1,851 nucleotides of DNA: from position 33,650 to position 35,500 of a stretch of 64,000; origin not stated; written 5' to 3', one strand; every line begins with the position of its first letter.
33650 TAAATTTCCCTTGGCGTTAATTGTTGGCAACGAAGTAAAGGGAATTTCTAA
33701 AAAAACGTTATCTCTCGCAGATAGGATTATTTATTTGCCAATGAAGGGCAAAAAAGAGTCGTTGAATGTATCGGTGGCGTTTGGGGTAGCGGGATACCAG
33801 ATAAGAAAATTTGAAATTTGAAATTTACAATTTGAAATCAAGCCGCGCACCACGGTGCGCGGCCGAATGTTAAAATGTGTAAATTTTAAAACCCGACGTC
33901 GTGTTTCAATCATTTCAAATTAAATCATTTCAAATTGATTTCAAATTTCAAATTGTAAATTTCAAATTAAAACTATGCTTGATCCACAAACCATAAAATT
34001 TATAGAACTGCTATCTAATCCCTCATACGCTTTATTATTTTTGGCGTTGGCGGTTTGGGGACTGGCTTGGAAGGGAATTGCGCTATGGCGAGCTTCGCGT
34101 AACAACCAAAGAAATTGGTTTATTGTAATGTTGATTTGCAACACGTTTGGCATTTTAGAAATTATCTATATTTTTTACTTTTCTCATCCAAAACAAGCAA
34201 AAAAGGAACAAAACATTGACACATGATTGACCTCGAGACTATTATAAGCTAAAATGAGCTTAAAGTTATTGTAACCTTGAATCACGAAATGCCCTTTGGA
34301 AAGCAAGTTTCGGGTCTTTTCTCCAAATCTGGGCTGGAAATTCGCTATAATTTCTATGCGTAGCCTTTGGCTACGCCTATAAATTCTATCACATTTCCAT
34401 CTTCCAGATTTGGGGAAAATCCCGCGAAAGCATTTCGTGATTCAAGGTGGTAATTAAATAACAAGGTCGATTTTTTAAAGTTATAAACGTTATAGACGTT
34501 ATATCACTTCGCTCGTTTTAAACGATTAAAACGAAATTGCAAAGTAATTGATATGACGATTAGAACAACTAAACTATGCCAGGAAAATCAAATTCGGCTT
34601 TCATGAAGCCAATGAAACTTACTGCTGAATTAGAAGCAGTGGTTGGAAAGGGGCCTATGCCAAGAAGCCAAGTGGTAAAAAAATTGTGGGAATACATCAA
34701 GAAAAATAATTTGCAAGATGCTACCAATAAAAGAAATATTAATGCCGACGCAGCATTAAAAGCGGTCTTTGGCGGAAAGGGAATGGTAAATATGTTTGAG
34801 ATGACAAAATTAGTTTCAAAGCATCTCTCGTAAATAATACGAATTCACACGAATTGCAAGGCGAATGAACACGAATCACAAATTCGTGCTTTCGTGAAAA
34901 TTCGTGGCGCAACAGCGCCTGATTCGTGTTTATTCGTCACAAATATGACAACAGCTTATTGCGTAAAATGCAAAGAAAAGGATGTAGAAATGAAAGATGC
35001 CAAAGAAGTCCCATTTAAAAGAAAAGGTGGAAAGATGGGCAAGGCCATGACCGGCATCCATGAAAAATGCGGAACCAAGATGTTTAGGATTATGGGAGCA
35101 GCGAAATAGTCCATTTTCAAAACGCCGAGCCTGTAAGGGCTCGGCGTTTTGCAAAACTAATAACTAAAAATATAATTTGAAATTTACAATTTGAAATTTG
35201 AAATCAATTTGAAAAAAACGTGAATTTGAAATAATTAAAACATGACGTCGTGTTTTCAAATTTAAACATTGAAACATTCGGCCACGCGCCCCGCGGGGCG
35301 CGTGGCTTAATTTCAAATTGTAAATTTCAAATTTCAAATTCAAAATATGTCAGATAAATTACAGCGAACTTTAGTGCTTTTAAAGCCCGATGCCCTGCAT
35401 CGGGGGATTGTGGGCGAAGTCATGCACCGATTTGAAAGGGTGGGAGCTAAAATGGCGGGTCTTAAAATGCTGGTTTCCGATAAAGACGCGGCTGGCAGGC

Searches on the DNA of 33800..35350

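Call 80: search_rna_families(source=window, start=33800, end=35350, threshold=evalue, max_evalue=1)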
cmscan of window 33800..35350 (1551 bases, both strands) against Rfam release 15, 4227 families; matches with E-value up to 1: 9.
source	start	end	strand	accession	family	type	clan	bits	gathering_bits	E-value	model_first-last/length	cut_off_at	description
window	35119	35221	-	RF04180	BTnc231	Gene; sRNA;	-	30.3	80.4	0.00072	1-154/154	no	Bacteroides sRNA BTnc231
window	35120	35193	-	RF01416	NrrF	Gene; antisense;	-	24.9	60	0.024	1-160/160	no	NrrF RNA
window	35273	35316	+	RF04230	mir-9261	Gene; miRNA;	-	24.4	86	0.046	1-92/92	no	mir-9261 microRNA precursor family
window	35254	35338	+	RF04128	MIR8562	Gene; miRNA;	-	23.9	211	0.092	71-172/242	no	MIR8562 microRNA precursor family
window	35186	35310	+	RF01416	NrrF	Gene; antisense;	-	22.1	60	0.11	1-160/160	no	NrrF RNA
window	33806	33956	+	RF03321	mir-1006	Gene; miRNA;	-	21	64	0.73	1-78/78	no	mir-1006 microRNA precursor family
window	33800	34001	-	RF02689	hilD_3p_UTR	Cis-reg;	-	19.5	74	0.24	1-267/310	3'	hilD 3'UTR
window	35282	35323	+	RF02401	ClpQY_promoter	Cis-reg;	-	16.8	42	0.92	1-39/57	no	ClpQY promoter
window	35120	35151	+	RF02616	SSRC8_2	Gene; sRNA;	-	13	72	0.85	1-281/281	no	Streptococcus sRNA 8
